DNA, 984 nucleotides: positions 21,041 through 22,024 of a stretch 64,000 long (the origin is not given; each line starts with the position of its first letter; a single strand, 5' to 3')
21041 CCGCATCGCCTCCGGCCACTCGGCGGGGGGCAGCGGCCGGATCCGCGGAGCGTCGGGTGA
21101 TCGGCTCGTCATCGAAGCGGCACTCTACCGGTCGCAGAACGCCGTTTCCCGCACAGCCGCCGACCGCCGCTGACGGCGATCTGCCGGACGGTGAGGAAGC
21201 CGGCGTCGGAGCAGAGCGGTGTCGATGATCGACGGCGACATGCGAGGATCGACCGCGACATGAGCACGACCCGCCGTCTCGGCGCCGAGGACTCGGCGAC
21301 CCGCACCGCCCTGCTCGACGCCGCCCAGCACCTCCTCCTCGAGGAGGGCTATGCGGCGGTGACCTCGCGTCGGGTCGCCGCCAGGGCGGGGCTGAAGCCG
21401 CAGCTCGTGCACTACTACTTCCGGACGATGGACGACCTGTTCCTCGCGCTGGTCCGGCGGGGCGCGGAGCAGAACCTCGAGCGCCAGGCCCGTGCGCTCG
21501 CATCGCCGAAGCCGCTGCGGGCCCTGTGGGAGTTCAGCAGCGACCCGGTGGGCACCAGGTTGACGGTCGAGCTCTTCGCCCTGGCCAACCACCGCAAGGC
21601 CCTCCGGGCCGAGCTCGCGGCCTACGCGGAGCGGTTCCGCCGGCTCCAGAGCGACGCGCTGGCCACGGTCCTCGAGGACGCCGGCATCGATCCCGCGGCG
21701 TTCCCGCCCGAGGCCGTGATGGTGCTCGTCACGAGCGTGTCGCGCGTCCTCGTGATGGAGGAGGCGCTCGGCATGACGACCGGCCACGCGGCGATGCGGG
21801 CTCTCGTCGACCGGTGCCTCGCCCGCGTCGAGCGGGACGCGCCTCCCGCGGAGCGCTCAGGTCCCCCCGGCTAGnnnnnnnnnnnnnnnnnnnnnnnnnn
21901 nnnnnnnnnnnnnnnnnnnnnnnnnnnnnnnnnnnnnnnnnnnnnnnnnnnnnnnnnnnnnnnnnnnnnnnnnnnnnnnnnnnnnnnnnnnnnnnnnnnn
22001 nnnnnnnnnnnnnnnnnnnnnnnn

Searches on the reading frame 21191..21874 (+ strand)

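Call 25: search_protein_families(library=pfam, proteins=[window:21191-21874:+], max_evalue=0.01)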
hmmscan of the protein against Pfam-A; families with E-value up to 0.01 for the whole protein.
window:21191-21874:+ (227 aa): 1 family
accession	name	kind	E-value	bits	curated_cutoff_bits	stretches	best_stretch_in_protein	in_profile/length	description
PF00440.29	TetR_N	-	2.9e-13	49.8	24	1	41-87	1-47/47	Bacterial regulatory proteins, tetR family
